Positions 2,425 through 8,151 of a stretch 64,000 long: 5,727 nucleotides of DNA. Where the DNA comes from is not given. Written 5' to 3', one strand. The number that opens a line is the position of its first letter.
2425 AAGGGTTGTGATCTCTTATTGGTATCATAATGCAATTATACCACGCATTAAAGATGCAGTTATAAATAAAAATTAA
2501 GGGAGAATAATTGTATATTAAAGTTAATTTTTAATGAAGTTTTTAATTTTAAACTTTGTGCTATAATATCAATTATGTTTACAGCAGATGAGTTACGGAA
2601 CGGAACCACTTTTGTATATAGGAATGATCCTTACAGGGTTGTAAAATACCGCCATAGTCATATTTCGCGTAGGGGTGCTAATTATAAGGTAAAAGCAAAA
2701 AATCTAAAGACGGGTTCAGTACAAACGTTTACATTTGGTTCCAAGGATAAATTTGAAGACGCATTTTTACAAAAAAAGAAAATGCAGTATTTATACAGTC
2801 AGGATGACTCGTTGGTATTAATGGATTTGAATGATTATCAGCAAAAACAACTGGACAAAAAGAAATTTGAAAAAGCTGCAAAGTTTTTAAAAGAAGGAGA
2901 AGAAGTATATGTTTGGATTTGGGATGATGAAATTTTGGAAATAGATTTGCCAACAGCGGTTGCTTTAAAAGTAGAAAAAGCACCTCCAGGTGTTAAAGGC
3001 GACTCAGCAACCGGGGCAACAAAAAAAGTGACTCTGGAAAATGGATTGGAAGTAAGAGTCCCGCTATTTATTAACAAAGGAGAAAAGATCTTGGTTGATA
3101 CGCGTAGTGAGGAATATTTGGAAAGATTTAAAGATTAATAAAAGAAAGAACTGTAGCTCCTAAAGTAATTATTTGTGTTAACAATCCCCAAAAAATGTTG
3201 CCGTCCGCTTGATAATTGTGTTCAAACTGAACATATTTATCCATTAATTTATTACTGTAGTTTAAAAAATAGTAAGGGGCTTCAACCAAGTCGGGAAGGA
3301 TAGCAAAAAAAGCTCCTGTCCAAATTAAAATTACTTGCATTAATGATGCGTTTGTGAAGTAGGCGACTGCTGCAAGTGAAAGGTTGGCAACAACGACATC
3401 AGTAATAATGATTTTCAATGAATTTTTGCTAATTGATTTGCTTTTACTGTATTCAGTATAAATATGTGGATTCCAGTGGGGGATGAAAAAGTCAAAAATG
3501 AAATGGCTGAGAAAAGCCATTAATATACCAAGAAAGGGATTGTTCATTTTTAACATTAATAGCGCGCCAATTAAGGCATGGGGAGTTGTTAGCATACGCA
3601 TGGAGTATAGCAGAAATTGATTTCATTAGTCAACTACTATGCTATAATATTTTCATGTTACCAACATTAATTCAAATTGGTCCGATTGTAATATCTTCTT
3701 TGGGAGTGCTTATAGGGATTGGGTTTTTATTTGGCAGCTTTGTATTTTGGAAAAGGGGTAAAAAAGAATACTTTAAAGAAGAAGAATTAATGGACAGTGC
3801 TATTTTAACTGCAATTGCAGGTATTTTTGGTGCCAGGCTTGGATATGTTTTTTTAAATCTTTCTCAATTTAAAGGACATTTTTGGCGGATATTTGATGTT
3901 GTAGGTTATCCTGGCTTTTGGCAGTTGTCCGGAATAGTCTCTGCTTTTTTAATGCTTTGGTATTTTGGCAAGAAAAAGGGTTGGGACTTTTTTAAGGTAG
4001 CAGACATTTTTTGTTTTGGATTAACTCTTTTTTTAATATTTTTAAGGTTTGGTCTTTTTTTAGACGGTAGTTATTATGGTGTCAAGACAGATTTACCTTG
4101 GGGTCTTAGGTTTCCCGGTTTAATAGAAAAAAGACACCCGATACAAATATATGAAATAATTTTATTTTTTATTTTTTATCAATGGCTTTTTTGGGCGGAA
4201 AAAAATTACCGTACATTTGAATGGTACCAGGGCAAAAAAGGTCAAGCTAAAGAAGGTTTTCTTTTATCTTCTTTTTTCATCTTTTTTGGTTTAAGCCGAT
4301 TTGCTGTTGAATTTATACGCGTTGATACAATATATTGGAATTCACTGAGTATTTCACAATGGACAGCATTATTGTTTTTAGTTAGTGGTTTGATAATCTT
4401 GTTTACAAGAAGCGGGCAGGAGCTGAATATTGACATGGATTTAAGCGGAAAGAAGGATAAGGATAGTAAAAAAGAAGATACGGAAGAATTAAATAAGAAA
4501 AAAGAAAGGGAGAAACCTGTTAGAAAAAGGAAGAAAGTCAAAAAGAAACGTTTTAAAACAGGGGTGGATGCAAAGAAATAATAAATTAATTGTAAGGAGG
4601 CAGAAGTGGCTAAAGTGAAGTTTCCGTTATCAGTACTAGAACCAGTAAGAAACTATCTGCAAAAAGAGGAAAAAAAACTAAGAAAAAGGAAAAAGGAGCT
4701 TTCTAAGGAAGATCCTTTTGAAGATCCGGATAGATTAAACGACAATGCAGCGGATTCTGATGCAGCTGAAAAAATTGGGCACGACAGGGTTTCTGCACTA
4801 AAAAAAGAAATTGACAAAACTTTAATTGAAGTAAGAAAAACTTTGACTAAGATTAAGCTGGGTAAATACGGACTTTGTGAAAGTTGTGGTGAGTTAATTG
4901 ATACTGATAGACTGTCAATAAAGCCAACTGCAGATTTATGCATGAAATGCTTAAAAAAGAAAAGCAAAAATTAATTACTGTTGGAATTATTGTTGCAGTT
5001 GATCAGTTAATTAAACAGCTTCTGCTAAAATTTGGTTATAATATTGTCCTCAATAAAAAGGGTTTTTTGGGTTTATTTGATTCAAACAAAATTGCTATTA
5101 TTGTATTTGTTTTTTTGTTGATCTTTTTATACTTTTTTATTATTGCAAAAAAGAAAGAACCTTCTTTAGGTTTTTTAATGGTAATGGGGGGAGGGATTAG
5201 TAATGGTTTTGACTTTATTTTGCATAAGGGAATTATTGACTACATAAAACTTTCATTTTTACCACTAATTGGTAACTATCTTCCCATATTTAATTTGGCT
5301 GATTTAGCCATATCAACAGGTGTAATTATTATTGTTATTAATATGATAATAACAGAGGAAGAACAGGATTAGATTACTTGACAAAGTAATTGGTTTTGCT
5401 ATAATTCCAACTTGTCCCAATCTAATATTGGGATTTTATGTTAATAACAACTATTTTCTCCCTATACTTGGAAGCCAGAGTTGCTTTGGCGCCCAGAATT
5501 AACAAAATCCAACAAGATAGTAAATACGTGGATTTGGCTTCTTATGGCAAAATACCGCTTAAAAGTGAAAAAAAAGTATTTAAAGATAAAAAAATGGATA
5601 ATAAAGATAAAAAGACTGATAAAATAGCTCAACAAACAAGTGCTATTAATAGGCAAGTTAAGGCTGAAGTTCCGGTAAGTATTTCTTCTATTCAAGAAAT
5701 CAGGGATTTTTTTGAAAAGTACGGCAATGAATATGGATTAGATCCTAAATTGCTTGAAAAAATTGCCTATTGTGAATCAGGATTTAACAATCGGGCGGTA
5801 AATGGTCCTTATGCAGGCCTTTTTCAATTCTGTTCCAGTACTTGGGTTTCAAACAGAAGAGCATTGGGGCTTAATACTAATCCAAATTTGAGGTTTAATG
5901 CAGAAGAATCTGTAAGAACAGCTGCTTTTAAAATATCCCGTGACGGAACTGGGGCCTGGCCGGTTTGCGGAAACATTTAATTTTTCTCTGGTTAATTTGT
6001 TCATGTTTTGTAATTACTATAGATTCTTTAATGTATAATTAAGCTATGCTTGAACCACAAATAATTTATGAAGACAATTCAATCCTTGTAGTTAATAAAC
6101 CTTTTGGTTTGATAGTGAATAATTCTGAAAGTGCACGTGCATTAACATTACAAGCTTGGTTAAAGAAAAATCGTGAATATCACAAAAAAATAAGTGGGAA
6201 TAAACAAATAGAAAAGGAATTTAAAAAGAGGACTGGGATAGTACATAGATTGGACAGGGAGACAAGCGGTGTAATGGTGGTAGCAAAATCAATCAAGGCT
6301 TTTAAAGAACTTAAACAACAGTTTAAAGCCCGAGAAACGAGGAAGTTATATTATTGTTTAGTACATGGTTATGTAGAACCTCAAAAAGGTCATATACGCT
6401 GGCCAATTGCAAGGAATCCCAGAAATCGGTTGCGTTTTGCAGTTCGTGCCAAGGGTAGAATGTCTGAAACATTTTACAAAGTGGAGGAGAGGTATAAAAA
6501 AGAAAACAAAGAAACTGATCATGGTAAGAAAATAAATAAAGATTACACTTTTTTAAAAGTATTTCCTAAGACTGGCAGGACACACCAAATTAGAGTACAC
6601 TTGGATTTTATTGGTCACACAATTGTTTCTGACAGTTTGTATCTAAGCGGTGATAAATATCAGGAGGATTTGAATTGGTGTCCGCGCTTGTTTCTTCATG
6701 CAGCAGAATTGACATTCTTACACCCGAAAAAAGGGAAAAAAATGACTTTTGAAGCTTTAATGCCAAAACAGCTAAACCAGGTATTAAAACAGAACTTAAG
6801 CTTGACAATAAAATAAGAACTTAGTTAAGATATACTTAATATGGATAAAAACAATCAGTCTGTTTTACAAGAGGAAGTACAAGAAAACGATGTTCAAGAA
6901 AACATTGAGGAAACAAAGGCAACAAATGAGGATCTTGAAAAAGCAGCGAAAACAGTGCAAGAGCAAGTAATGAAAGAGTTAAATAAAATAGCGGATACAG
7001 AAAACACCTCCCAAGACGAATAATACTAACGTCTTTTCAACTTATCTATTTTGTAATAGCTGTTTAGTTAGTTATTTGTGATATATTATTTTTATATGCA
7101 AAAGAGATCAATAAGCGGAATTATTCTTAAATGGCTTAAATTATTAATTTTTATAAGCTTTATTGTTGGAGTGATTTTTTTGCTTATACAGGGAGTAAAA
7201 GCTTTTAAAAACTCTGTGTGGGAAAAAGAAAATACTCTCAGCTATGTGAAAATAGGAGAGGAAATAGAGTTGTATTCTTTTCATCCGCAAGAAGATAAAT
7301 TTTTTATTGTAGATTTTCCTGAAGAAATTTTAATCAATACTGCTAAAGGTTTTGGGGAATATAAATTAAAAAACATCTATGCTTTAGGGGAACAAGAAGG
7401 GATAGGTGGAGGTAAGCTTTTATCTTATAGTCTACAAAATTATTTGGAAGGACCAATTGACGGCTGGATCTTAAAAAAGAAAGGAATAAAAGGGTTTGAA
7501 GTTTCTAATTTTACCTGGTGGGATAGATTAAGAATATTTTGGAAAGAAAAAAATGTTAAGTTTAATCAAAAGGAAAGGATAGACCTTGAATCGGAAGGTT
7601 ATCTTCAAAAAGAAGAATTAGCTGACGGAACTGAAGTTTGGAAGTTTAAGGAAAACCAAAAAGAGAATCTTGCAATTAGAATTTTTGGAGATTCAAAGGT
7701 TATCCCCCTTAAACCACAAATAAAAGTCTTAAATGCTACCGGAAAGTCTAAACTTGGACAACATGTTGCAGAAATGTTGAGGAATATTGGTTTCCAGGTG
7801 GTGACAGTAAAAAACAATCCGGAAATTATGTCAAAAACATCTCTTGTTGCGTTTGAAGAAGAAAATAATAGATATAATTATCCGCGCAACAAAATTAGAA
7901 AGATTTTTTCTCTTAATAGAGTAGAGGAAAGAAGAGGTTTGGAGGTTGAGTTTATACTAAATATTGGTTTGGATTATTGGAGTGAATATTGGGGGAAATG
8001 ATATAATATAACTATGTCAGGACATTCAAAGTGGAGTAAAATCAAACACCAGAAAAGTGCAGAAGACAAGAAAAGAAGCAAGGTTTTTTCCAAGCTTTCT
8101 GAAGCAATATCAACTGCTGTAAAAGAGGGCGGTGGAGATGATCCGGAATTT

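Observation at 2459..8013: Recurrent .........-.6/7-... arrangement suggests leaderless translation of operon-first genes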

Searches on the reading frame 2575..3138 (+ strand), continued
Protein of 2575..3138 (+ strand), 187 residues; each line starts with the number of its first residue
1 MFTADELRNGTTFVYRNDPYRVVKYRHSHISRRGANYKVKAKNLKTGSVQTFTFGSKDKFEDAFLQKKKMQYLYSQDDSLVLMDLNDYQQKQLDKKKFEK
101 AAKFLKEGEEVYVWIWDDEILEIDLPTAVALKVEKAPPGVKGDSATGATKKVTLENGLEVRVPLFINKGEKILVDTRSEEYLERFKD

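Call 71: find_encoding_contigs(protein=P0081, flank=10000, max_places=1)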
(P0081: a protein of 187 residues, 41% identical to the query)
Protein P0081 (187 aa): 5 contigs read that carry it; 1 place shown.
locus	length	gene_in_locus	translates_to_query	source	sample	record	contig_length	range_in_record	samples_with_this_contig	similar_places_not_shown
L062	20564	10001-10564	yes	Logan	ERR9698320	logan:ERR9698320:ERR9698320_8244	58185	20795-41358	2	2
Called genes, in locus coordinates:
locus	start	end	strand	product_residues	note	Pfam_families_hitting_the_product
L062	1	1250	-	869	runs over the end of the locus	PF02861:Clp_N, PF00004:AAA, PF13191:AAA_16 (weak), PF17871:AAA_lid_9, PF00004:AAA, PF07724:AAA_2, PF07728:AAA_5, PF10431:ClpB_D2-small, +5 more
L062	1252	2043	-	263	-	-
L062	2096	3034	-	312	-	PF01435:Peptidase_M48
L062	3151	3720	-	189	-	PF04011:LemA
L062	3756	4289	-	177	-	-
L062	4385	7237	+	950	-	-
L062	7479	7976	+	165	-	-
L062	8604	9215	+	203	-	PF01250:Ribosomal_S6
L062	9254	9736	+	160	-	PF00436:SSB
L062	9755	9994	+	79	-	PF01084:Ribosomal_S18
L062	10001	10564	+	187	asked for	PF08207:EFP_N, PF01132:EFP, PF09285:Elong-fact-P_C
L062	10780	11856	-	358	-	-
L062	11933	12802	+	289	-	-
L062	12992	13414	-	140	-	-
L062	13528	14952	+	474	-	PF00224:PK, PF02887:PK_C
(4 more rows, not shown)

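Call 72: find_encoding_contigs(protein=P0087, flank=10000, max_places=1)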
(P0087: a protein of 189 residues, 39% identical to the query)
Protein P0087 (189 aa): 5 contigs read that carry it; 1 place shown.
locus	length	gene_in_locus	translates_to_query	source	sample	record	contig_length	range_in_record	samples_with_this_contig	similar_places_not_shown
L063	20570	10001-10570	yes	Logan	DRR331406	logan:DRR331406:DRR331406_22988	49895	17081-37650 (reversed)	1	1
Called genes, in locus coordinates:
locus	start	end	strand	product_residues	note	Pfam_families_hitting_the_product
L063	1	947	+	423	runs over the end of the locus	PF00595:PDZ, PF13180:PDZ_2, PF17820:PDZ_6 (weak), PF03572:Peptidase_S41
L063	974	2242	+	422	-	PF00595:PDZ (faint), PF00089:Trypsin, PF13365:Trypsin_2, PF13180:PDZ_2, PF17820:PDZ_6 (weak)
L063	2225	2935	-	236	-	PF05175:MTS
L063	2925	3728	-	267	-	PF22435:MRM3-like_sub_bind, PF08032:SpoU_sub_bind (faint), PF00588:SpoU_methylase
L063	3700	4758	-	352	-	PF03462:PCRF, PF00472:RF-1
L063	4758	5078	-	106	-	PF01197:Ribosomal_L31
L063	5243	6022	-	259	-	PF03372:Exo_endo_phos, PF14529:Exo_endo_phos_2 (weak)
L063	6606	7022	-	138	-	-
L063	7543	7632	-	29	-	-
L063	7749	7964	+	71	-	PF02583:Trns_repr_metal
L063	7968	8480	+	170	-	-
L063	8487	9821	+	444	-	PF00772:DnaB, PF13481:AAA_25, PF03796:DnaB_C, PF06745:ATPase (weak)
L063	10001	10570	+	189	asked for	PF08207:EFP_N, PF01132:EFP, PF09285:Elong-fact-P_C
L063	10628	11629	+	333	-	PF00849:PseudoU_synth_2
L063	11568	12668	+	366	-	PF13399:LytR_C (weak)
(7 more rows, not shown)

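Call 73: find_encoding_contigs(protein=P0029, flank=10000, max_places=1)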
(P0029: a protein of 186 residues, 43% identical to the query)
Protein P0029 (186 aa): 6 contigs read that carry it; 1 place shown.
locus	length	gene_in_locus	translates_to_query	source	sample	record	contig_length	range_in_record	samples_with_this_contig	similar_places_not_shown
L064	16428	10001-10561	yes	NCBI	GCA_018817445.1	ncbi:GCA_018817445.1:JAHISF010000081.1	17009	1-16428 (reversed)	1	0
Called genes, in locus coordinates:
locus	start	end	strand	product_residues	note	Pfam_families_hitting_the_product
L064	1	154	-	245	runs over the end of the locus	?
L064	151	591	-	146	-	PF09136:Glucodextran_B, PF17936:Big_6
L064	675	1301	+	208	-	PF13483:Lactamase_B_3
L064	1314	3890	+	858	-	PF00772:DnaB, PF03796:DnaB_C, PF13481:AAA_25, PF14890:Intein_splicing, PF14528:LAGLIDADG_3, PF03796:DnaB_C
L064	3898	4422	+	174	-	PF01936:NYN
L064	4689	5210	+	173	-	PF10102:DUF2341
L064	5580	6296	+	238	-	PF13385:Laminin_G_3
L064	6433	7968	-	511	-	PF13541:ChlI, PF00493:MCM (faint), PF00158:Sigma54_activat (faint), PF01078:Mg_chelatase, PF07728:AAA_5 (faint), PF13335:Mg_chelatase_C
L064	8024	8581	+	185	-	PF01797:Y1_Tnp (faint)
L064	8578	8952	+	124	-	PF02021:UPF0102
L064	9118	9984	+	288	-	PF02481:DNA_processg_A, PF17782:WHD_DprA (weak)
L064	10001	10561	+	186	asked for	PF08207:EFP_N, PF01132:EFP, PF09285:Elong-fact-P_C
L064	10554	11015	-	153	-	-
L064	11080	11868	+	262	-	PF01790:LGT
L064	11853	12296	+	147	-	PF01258:zf-dskA_traR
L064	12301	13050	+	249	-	PF00849:PseudoU_synth_2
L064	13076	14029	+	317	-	-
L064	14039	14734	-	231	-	-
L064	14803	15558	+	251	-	PF20772:TACO1_YebC_N, PF01709:Transcrip_reg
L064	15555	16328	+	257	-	PF18900:DUF5656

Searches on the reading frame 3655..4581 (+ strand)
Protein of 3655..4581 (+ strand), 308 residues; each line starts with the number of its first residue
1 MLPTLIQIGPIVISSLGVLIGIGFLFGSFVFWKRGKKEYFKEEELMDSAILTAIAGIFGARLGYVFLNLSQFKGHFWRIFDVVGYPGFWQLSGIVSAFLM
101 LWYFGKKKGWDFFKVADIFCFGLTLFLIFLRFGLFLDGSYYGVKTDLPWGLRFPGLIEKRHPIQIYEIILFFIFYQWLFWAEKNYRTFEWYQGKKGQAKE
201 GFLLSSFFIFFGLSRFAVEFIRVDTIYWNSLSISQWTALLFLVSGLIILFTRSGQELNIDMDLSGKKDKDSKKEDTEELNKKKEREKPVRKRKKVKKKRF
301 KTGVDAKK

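Call 9: search_protein_families(library=pfam, proteins=[window:3655-4581:+])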
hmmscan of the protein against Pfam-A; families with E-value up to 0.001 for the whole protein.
window:3655-4581:+ (308 aa): 1 family
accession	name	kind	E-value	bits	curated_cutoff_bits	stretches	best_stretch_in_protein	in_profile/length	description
PF01790.23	LGT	-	2.1e-38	132.4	24.9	1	3-250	1-239/240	Prolipoprotein diacylglyceryl transferase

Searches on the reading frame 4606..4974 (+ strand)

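Call 9: search_protein_families(library=pfam, proteins=[window:4606-4974:+])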
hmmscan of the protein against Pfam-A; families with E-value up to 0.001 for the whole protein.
window:4606-4974:+ (122 aa): 1 family
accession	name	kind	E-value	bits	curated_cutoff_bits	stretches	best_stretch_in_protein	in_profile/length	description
PF01258.23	zf-dskA_traR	-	1.1e-08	35.3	24.9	1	86-119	1-34/36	Prokaryotic dksA/traR C4-type zinc finger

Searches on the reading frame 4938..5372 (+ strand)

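Call 9: search_protein_families(library=pfam, proteins=[window:4938-5372:+])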
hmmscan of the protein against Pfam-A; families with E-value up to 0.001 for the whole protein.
window:4938-5372:+ (144 aa): 1 family
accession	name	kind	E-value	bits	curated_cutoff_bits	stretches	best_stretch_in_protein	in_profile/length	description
PF01252.23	Peptidase_A8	-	1.2e-14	55.1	25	1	17-137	4-141/142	Signal peptidase (SPase) II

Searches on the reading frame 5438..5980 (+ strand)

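Call 9: search_protein_families(library=pfam, proteins=[window:5438-5980:+])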
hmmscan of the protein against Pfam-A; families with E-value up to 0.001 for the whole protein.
window:5438-5980:+ (180 aa): 2 families
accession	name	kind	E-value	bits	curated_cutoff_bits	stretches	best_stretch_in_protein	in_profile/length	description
PF01464.25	SLT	-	4.1e-09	36.5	21.3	1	92-163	3-73/117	Transglycosylase SLT domain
PF06737.19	Transglycosylas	-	1.2e-07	32.7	27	1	106-177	7-77/77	Transglycosylase-like domain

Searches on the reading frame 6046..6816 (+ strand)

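Call 9: search_protein_families(library=pfam, proteins=[window:6046-6816:+])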
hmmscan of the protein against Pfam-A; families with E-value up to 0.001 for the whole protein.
window:6046-6816:+ (256 aa): 1 family
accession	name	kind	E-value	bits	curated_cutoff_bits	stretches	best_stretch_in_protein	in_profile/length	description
PF00849.27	PseudoU_synth_2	-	6e-30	104.9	26.8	1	13-186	2-150/152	RNA pseudouridylate synthase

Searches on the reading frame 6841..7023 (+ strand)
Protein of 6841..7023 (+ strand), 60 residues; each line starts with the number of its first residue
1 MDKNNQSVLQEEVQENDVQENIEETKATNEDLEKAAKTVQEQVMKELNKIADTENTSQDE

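Call 60: search_protein_families(library=pfam, proteins=[window:6841-7023:+])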
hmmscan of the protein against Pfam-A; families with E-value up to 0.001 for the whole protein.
window:6841-7023:+ (60 aa): 0 families

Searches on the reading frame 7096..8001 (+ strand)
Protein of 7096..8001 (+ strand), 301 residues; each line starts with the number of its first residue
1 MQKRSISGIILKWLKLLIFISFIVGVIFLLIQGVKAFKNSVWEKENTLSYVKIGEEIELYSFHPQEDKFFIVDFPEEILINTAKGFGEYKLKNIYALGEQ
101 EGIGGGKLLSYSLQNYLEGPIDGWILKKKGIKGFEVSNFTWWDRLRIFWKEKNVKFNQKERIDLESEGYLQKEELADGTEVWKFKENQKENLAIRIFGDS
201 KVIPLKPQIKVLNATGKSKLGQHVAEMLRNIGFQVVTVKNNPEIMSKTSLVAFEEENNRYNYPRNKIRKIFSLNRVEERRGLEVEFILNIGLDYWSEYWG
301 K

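Call 9: search_protein_families(library=pfam, proteins=[window:7096-8001:+])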
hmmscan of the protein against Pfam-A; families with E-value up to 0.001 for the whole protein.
window:7096-8001:+ (301 aa): 1 family
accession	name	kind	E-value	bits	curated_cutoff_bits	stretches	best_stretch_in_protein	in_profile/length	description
PF13399.11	LytR_C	-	6.6e-08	33.8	22.2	1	208-294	3-86/86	LytR cell envelope-related transcriptional attenuator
